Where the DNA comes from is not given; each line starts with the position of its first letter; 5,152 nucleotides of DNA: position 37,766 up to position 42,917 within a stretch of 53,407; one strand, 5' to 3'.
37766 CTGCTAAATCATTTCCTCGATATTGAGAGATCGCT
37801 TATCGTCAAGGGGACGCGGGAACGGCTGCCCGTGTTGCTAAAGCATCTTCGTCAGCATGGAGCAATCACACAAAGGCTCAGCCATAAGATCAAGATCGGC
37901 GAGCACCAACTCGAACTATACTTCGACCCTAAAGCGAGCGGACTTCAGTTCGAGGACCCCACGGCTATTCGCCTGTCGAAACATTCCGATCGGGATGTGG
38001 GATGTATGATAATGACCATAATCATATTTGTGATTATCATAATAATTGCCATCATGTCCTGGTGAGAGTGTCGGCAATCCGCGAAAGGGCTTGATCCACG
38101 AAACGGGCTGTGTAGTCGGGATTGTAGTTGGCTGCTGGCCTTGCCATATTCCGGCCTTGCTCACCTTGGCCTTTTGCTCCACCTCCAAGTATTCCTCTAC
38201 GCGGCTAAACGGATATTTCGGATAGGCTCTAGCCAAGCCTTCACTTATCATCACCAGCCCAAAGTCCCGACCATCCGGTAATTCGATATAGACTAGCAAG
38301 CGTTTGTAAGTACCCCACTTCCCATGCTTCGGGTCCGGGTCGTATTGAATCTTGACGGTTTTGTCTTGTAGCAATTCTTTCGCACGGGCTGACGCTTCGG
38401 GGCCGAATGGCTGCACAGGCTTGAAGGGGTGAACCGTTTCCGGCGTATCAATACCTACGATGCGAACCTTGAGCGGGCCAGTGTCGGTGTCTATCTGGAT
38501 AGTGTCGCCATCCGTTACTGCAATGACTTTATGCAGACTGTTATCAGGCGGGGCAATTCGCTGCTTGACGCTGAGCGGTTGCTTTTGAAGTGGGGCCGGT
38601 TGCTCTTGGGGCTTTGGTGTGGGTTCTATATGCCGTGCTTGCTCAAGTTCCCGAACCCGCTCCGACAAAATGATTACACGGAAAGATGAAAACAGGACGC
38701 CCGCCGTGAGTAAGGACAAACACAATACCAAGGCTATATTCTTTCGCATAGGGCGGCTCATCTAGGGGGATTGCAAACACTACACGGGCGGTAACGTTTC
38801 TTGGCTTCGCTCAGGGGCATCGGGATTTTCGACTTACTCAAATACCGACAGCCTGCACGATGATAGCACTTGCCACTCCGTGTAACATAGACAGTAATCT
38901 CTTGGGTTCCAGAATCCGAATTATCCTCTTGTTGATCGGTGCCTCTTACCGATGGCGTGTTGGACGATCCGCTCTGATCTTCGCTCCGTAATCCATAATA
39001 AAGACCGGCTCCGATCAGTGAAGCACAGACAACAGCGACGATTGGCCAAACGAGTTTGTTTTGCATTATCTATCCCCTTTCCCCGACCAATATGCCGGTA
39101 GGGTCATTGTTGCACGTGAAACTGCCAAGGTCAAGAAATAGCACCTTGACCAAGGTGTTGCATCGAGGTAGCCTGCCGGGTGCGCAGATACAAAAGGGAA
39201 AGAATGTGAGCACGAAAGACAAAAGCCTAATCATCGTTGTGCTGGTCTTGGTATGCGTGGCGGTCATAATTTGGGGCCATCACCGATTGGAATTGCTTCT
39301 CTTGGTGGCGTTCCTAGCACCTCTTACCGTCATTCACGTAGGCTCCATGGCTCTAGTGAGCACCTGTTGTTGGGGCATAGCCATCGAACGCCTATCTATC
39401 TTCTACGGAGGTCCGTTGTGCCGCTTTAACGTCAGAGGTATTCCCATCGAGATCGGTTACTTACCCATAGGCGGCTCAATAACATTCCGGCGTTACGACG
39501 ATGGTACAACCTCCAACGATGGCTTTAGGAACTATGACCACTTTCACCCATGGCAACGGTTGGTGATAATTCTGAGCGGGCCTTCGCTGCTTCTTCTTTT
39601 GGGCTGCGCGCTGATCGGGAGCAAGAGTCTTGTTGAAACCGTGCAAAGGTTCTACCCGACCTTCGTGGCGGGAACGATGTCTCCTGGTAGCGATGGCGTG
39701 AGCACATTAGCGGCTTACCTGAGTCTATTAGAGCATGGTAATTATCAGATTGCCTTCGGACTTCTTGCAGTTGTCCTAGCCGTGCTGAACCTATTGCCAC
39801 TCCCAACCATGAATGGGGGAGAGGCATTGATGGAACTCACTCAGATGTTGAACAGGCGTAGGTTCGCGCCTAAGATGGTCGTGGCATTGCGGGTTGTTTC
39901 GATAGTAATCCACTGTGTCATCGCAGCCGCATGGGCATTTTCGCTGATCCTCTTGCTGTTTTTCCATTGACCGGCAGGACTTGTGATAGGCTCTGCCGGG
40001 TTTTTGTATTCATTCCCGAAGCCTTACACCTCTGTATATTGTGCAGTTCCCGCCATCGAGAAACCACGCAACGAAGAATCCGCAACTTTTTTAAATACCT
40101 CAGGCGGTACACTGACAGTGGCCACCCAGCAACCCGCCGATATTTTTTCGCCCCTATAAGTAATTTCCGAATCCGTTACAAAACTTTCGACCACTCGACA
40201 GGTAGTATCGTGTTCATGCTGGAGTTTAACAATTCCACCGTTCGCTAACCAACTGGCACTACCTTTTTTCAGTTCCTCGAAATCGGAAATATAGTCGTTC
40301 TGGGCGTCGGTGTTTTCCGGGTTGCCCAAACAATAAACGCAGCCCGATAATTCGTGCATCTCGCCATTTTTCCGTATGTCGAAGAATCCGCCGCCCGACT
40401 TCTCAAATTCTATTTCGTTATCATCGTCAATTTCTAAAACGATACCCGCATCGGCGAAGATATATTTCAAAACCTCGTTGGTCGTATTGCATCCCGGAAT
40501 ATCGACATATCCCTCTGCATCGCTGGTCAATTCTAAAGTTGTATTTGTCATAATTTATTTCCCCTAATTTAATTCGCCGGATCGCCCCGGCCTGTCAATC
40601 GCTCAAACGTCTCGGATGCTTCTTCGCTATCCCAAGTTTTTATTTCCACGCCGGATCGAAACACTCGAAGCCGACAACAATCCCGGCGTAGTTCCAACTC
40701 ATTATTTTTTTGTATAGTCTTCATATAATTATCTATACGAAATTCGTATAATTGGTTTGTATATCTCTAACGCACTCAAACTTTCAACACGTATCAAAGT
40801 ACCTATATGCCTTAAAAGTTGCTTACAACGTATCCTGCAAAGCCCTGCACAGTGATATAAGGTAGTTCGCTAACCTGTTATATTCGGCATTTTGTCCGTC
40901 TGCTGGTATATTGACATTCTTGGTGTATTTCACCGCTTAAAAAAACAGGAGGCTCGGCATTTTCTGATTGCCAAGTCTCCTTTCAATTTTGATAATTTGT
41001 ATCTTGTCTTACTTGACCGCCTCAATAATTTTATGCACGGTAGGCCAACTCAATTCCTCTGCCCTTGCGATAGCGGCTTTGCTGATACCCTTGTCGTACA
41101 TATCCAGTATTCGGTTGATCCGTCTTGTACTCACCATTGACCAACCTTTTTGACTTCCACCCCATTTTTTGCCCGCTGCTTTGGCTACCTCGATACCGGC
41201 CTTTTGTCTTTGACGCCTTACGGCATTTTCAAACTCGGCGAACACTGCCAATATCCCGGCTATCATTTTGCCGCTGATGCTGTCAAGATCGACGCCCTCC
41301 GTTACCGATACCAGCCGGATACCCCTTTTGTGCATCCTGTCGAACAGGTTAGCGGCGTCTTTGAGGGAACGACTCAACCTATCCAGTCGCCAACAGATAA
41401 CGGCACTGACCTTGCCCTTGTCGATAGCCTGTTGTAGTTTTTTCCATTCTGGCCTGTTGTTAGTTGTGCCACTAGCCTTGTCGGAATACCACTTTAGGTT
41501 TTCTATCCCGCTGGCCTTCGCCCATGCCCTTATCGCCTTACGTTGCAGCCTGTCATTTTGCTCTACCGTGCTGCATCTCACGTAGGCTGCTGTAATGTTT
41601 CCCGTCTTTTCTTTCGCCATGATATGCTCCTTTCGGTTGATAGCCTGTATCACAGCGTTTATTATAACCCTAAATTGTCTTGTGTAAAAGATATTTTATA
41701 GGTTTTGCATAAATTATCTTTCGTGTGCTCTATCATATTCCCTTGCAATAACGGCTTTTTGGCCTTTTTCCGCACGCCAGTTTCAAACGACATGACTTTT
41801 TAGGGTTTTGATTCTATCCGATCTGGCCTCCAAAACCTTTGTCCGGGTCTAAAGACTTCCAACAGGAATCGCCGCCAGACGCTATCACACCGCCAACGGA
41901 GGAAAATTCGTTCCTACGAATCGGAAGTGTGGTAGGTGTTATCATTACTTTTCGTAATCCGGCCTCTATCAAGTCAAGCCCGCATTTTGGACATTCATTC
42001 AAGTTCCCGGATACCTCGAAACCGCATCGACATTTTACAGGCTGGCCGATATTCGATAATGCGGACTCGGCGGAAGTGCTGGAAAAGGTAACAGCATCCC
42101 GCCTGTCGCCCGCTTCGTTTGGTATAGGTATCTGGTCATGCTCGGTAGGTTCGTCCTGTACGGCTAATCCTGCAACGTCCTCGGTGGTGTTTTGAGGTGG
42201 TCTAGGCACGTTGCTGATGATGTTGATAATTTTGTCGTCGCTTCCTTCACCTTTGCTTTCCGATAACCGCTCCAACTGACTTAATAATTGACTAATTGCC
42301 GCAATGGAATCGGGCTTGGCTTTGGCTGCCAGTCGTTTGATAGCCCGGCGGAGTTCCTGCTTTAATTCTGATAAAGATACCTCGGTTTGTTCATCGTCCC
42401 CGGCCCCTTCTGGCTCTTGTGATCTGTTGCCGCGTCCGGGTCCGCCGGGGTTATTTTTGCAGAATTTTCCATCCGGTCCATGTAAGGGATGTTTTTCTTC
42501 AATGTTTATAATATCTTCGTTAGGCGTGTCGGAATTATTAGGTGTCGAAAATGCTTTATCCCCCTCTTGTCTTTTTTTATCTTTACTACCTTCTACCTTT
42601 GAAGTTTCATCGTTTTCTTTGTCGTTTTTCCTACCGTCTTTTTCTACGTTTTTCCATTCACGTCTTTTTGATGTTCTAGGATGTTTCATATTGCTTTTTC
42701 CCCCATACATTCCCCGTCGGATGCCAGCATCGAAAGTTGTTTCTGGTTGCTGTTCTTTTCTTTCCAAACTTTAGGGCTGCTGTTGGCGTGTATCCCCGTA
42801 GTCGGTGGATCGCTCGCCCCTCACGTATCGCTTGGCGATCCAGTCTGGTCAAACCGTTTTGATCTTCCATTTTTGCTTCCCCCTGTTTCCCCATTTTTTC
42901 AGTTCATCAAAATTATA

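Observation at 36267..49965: comM split exactly after Walker A by a 13.7-kb island with a large serine recombinase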

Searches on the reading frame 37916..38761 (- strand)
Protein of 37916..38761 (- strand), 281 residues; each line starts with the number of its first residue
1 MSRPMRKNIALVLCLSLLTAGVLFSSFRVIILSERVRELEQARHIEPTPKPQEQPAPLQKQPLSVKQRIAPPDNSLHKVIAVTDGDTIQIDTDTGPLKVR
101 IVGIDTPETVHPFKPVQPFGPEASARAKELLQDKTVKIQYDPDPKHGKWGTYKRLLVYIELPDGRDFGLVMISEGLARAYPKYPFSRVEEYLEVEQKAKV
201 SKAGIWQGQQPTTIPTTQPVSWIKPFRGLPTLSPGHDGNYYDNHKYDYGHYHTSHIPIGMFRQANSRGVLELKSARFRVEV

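Call 9: search_protein_families(library=pfam, proteins=[window:37916-38761:-], max_evalue=0.01)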
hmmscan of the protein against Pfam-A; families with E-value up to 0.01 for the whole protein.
window:37916-38761:- (281 aa): 1 family
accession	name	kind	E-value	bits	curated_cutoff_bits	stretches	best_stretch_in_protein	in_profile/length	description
PF00565.23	SNase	-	2e-21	76.9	21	1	98-207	1-106/107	Staphylococcal nuclease homologue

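Call 37: search_protein_families(library=padloc, proteins=[window:37916-38761:-], max_evalue=0.01)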
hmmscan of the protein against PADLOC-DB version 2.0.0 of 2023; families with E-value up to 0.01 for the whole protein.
window:37916-38761:- (281 aa): 1 family
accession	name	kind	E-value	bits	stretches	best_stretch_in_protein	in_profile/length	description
PDLC01096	C3a212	-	2e-24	84.2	1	35-210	21-180/279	SNc+LTD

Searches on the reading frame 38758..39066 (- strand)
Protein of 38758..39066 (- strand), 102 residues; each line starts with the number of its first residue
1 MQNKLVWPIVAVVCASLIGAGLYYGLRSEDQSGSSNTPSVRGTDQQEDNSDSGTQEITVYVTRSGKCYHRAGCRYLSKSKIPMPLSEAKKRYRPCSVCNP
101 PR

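Call 12: search_protein_families(library=phrogs, proteins=[window:38758-39066:-], max_evalue=0.01)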
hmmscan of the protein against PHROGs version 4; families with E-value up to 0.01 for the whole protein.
window:38758-39066:- (102 aa): 1 family
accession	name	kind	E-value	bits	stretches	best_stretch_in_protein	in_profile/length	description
phrog_14556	-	unknown function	4.9e-08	33.2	1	44-100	394-451/451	-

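Call 37: search_protein_families(library=padloc, proteins=[window:38758-39066:-], max_evalue=0.01)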
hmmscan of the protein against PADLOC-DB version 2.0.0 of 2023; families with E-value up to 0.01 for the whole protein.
window:38758-39066:- (102 aa): 0 families

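Call 38: search_protein_families(library=pfam, proteins=[window:38758-39066:-], max_evalue=0.01)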
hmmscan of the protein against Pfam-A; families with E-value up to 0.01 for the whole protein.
window:38758-39066:- (102 aa): 0 families

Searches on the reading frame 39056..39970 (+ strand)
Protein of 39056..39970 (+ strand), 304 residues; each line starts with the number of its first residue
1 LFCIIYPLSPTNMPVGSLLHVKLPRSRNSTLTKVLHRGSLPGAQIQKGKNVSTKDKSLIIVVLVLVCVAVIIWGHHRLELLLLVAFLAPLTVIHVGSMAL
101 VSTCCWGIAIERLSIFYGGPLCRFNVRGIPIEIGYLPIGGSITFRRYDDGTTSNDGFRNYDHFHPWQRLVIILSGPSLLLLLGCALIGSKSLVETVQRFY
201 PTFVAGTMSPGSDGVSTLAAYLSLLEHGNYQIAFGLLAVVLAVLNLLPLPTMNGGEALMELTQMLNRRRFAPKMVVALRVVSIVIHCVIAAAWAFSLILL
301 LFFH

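Call 9: search_protein_families(library=pfam, proteins=[window:39056-39970:+], max_evalue=0.01)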
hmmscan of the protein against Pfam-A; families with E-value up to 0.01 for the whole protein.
window:39056-39970:+ (304 aa): 1 family
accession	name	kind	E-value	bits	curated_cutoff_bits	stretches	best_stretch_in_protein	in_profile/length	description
PF02163.28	Peptidase_M50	-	1.4e-14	54.4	27.2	1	104-285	22-217/221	Peptidase family M50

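Call 37: search_protein_families(library=padloc, proteins=[window:39056-39970:+], max_evalue=0.01)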
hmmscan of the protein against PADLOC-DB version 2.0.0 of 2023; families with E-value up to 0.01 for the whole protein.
window:39056-39970:+ (304 aa): 0 families

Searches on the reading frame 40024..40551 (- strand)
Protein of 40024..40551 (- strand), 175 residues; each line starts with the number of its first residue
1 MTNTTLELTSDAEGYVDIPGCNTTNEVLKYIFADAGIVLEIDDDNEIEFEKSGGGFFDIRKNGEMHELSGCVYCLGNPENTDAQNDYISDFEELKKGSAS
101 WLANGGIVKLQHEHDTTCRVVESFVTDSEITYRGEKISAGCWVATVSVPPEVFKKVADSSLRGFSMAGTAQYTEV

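Call 9: search_protein_families(library=pfam, proteins=[window:40024-40551:-], max_evalue=0.01)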
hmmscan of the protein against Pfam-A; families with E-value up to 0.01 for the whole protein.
window:40024-40551:- (175 aa): 1 family
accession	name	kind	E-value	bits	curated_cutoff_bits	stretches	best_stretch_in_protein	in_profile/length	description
PF14550.11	Peptidase_S78_2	-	3.3e-12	46.9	24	1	77-173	21-125/126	Putative phage serine protease XkdF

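Call 12: search_protein_families(library=phrogs, proteins=[window:40024-40551:-], max_evalue=0.01)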
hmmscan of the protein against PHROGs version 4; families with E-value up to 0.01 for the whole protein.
window:40024-40551:- (175 aa): 4 families
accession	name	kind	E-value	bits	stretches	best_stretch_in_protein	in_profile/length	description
phrog_3017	-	head and packaging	1e-18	68.8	1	65-174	50-156/402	head maturation protease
phrog_1530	-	other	7e-15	56.2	1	69-174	250-353/379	DNA methyltransferase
phrog_15223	-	other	5.6e-06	27.4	1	77-169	22-113/199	protease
phrog_13242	-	unknown function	1.1e-05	25.6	1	76-171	327-424/450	-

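Call 37: search_protein_families(library=padloc, proteins=[window:40024-40551:-], max_evalue=0.01)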
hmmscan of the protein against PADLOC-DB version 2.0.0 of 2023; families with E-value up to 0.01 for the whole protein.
window:40024-40551:- (175 aa): 0 families

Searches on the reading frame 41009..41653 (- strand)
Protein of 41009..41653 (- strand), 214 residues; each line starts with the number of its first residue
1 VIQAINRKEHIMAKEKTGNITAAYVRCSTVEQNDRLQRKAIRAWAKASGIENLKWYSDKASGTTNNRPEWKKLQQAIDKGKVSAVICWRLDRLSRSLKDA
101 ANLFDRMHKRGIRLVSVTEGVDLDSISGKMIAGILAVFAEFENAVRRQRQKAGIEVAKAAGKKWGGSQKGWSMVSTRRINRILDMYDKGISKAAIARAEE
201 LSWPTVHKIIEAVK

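Call 9: search_protein_families(library=pfam, proteins=[window:41009-41653:-], max_evalue=0.01)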
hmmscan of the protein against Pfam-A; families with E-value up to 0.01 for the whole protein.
window:41009-41653:- (214 aa): 5 families
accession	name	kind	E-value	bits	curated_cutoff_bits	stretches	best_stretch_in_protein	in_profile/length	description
PF00239.26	Resolvase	-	1.1e-39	136.2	23.3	1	22-163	2-145/145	Resolvase, N terminal domain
PF02796.21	HTH_7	-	0.0007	20.1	23.8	1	178-211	10-43/45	Helix-turn-helix domain of resolvase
PF13542.12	HTH_Tnp_ISL3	-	0.0016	18.3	27.4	0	189-211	27-48/51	Helix-turn-helix domain of transposase family ISL3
PF13384.12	HTH_23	-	0.0028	17.9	24.6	0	181-212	9-40/50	Homeodomain-like domain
PF23359.1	Lsr2_DNA-bd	-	0.0089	15.8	26.9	1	34-51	2-19/37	Lsr2 DNA-binding domain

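Call 11: search_protein_families(library=ncbifam, proteins=[window:41009-41653:-], max_evalue=0.001)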
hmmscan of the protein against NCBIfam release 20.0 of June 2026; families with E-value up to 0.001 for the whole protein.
window:41009-41653:- (214 aa): 7 families
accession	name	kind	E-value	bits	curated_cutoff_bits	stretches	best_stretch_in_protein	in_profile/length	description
NF041201.1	recomb_XisF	equivalog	4e-23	82.1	375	1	23-197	3-182/465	fdxN element excision recombinase XisF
NF047344.1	SCCmet_CcrA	equivalog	2.8e-21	76.1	700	1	22-158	5-143/442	cassette chromosome recombinase CcrA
NF047343.1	SCCmet_CcrB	equivalog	1.2e-16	60.5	900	1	21-144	9-138/542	cassette chromosome recombinase CcrB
NF009949.0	PRK13413.1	equivalog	8.5e-16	58.2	272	1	22-211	3-194/203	master DNA invertase Mpi family serine-type recombinase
NF047347.1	SCCmet_CcrC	equivalog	3.5e-13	48.9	900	1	28-161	12-153/558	cassette chromosome recombinase CcrC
NF033518.0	transpos_IS607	equivalog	9.8e-12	44.8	110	1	15-137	50-170/187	IS607 family transposase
NF049883.1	resolv_YneB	equivalog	1.5e-07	31.1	175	1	24-161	5-146/211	YneB family resolvase-like protein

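Call 37: search_protein_families(library=padloc, proteins=[window:41009-41653:-], max_evalue=0.01)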
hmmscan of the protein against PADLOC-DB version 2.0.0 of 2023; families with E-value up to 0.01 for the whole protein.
window:41009-41653:- (214 aa): 0 families

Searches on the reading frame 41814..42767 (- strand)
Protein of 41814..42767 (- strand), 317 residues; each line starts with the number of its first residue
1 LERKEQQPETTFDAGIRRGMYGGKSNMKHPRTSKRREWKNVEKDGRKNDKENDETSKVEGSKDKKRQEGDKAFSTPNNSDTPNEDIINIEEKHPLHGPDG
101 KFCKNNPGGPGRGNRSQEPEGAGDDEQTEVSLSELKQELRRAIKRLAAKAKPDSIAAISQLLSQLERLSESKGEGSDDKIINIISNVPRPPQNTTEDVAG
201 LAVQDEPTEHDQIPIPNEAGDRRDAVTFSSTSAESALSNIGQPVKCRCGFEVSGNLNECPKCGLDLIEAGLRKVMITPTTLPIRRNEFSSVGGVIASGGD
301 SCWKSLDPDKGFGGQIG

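Call 9: search_protein_families(library=pfam, proteins=[window:41814-42767:-], max_evalue=0.01)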
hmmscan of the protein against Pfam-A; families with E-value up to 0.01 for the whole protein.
window:41814-42767:- (317 aa): 0 families

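Call 12: search_protein_families(library=phrogs, proteins=[window:41814-42767:-], max_evalue=0.01)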
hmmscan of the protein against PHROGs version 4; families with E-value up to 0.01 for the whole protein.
window:41814-42767:- (317 aa): 0 families

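Call 37: search_protein_families(library=padloc, proteins=[window:41814-42767:-], max_evalue=0.01)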
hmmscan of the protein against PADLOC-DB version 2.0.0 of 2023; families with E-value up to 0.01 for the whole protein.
window:41814-42767:- (317 aa): 0 families
